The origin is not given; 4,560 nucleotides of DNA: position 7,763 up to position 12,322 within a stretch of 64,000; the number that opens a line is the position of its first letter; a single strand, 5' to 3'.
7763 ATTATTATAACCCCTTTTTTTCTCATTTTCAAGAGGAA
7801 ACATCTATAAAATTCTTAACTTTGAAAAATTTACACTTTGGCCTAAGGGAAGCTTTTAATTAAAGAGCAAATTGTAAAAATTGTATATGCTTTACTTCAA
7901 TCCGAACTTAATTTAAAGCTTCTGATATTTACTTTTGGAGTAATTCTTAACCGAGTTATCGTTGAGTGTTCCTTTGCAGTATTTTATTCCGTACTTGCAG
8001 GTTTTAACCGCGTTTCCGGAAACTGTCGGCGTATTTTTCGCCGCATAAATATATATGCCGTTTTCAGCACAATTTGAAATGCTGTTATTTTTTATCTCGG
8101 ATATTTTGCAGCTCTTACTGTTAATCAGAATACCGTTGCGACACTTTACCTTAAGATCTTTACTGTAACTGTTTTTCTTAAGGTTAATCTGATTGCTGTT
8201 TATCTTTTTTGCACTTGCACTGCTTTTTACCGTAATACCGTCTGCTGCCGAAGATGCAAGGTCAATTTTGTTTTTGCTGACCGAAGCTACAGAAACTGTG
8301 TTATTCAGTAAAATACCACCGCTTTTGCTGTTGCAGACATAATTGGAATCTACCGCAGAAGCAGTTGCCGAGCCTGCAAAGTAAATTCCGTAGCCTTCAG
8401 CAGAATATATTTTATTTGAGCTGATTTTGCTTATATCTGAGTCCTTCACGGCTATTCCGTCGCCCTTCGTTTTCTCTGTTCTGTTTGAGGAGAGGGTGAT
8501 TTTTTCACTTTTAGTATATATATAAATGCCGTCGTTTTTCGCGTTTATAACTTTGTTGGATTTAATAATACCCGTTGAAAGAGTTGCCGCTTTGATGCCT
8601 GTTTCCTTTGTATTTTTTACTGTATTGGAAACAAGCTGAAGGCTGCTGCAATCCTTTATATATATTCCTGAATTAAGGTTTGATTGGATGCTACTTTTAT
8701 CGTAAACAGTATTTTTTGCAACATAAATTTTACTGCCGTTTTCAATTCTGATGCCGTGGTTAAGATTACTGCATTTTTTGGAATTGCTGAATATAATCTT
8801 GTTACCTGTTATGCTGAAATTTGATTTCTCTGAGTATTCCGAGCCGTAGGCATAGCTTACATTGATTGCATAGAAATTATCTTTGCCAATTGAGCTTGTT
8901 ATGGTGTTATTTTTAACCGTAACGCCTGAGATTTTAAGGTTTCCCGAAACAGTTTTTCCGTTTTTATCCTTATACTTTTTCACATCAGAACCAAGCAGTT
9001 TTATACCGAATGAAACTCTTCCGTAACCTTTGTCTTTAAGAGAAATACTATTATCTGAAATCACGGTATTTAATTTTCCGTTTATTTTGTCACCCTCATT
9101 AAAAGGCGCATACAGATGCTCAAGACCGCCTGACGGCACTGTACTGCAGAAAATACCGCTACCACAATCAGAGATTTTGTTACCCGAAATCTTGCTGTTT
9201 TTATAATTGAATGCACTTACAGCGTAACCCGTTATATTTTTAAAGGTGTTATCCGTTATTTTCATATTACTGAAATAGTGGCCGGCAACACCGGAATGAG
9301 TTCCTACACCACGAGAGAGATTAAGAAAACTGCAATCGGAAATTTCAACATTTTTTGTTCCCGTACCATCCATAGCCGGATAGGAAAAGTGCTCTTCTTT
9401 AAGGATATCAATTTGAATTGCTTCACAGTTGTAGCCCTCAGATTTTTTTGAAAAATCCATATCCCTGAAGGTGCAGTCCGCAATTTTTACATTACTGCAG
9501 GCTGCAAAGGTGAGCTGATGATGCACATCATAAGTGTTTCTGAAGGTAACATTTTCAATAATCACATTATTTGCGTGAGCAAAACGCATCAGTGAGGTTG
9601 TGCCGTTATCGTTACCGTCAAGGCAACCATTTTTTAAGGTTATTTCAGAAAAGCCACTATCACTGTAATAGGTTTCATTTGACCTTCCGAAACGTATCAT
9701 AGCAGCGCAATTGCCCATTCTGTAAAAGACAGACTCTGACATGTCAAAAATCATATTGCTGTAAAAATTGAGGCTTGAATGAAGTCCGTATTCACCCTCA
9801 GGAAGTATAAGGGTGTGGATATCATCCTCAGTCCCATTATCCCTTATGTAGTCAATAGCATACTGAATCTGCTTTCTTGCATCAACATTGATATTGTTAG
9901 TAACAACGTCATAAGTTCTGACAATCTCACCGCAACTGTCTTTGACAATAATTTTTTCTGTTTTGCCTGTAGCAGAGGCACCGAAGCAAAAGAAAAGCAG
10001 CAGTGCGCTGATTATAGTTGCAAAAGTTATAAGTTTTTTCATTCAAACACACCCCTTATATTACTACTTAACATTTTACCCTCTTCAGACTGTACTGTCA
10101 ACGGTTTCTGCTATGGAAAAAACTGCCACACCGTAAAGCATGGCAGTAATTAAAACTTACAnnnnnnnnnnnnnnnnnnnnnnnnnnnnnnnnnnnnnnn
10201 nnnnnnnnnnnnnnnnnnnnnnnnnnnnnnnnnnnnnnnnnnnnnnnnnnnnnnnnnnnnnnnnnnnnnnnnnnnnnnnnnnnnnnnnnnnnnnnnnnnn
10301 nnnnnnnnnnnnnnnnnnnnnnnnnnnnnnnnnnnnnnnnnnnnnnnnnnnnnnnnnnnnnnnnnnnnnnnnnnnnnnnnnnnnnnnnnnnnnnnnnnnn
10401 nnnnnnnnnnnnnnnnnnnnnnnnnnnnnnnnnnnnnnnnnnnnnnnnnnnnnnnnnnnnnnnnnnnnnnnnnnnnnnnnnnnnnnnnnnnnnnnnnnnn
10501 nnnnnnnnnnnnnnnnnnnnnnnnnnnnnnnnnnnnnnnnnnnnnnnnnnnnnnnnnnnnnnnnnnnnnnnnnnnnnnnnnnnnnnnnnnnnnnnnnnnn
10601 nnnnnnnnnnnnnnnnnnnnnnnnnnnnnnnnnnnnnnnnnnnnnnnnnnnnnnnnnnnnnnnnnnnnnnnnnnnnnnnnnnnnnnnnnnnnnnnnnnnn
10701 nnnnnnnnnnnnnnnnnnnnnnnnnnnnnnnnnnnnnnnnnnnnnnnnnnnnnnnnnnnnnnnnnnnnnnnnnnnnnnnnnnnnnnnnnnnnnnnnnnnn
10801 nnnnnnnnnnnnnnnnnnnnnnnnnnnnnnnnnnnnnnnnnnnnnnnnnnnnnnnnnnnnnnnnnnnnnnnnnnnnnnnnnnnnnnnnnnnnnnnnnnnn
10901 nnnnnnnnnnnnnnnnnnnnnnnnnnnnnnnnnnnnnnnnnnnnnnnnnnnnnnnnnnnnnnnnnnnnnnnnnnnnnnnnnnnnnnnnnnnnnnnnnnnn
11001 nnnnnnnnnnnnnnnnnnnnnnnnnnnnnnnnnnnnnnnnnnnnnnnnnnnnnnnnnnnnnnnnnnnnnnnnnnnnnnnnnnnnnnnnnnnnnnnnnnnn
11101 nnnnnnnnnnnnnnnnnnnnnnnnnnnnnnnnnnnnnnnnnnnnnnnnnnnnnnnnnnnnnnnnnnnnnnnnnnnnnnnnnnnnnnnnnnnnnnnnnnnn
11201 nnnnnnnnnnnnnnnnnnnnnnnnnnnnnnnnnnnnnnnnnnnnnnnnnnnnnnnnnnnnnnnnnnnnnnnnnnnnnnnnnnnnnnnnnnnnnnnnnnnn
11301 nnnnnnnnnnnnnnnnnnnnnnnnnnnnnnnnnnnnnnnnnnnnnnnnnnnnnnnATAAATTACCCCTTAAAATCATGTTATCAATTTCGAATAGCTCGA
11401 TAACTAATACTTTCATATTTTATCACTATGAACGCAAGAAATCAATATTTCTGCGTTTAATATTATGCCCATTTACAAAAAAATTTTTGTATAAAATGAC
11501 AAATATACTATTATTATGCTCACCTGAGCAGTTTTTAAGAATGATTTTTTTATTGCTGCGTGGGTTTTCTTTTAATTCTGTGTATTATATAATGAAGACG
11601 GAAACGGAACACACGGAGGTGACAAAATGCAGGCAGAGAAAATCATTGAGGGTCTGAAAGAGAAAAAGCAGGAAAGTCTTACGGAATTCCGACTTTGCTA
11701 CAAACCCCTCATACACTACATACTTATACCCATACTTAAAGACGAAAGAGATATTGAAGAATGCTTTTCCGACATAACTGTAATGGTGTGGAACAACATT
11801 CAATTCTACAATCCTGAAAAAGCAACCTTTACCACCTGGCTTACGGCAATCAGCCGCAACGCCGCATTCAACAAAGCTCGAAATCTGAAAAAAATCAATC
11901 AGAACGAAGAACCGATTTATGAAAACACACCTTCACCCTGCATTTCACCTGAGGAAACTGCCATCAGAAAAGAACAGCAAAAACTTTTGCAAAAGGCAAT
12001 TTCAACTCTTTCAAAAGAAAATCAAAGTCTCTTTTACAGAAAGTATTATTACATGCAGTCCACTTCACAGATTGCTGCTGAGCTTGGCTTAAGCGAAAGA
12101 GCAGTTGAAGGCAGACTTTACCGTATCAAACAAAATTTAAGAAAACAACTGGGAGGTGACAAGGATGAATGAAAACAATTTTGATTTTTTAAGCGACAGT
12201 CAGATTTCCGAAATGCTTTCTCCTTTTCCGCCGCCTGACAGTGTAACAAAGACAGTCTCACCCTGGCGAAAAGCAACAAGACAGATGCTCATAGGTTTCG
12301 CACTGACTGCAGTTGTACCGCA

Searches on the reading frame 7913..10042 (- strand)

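Call 40: search_protein_families(library=pfam, max_evalue=0.00001, proteins=[window:7913-10042:-])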
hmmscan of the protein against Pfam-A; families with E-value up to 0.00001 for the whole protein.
window:7913-10042:- (709 aa): 2 families
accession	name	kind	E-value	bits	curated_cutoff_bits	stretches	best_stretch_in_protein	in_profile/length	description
PF13229.12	Beta_helix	-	9.6e-29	100.5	25.9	3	529-691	2-147/158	Right handed beta helix region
PF05048.19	NosD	-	8.2e-18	65.1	23.6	2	392-571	12-171/212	Periplasmic copper-binding protein (NosD)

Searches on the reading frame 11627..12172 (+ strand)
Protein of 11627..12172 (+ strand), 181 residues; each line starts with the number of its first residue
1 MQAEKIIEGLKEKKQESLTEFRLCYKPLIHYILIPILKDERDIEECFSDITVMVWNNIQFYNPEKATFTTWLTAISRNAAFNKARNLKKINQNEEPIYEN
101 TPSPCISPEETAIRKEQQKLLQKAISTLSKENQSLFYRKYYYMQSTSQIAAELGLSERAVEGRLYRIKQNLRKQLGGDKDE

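Call 40: search_protein_families(library=pfam, max_evalue=0.00001, proteins=[window:11627-12172:+])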
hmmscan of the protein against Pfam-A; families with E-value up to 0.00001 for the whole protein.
window:11627-12172:+ (181 aa): 2 families
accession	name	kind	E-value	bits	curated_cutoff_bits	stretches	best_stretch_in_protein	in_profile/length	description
PF04542.20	Sigma70_r2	-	8.7e-10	38.7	24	1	24-88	4-69/71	Sigma-70 region 2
PF08281.18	Sigma70_r4_2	-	5.8e-09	35.9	25.7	1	120-171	3-54/54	Sigma-70, region 4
